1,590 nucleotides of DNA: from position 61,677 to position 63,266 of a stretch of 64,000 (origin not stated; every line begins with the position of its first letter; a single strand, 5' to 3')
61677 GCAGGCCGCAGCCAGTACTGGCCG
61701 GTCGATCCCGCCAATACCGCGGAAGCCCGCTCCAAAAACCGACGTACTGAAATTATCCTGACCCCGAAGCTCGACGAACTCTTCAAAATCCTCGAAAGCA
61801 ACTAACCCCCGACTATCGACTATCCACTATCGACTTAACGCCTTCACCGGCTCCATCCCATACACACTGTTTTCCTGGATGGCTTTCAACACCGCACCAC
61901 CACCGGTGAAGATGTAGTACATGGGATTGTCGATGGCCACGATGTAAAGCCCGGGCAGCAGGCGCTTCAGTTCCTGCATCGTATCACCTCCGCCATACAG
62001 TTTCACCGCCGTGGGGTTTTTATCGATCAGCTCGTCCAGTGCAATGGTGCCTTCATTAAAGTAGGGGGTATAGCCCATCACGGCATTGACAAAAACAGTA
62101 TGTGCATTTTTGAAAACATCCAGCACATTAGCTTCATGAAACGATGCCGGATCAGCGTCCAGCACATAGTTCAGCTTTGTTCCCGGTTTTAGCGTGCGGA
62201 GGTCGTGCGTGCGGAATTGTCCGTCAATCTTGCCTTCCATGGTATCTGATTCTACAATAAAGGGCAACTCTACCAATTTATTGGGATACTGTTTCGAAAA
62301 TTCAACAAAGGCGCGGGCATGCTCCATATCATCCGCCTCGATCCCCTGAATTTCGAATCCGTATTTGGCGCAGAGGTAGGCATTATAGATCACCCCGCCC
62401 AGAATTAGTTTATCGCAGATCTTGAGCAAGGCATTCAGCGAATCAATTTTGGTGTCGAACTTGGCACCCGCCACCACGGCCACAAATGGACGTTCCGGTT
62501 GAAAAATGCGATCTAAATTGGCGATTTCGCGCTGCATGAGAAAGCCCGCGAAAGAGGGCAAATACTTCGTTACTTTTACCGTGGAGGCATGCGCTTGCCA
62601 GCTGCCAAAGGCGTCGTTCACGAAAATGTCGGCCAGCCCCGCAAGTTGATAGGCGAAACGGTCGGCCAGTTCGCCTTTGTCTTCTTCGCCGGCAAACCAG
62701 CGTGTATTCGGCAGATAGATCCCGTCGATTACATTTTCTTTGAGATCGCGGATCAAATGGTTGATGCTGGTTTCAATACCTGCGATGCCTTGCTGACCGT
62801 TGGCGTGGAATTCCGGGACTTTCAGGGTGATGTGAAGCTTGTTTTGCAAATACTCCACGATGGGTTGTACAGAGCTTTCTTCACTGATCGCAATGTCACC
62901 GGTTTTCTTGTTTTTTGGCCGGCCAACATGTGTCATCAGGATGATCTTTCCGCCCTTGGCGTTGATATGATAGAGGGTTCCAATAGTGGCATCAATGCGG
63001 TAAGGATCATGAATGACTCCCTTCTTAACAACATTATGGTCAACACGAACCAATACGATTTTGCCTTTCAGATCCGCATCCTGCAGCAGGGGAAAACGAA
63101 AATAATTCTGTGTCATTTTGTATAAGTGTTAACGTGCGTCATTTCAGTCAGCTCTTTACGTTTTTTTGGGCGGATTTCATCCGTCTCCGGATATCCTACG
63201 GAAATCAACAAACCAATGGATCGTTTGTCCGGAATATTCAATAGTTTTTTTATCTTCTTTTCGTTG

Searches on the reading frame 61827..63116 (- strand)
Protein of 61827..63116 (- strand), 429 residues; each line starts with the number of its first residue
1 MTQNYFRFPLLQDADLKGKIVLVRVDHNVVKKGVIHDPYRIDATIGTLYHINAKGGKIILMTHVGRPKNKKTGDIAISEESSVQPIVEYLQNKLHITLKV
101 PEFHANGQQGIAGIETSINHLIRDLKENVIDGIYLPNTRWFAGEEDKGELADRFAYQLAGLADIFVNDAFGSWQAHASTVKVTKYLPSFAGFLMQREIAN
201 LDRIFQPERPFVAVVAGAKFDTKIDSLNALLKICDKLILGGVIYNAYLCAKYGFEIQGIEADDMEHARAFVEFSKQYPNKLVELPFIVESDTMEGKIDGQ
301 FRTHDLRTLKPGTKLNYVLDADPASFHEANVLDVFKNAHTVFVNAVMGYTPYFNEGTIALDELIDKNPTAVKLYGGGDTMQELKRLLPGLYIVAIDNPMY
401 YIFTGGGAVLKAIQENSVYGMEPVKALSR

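Call 79: find_encoding_contigs(protein=window:61827-63116:-, flank=10000, max_places=2)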
Protein window:61827-63116:- (429 aa): 2 contigs read that carry it; 2 places shown.
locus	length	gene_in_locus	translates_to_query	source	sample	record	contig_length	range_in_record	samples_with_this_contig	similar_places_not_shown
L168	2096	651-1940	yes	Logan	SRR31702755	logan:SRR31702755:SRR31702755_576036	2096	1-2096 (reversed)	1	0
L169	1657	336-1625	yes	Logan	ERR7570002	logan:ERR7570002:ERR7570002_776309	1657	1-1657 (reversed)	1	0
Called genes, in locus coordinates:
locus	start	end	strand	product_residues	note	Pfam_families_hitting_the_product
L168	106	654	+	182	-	PF00881:Nitroreductase, PF14512:TM1586_NiRdase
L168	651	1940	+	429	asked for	PF00162:PGK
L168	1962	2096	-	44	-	?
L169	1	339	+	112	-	?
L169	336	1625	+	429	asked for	PF00162:PGK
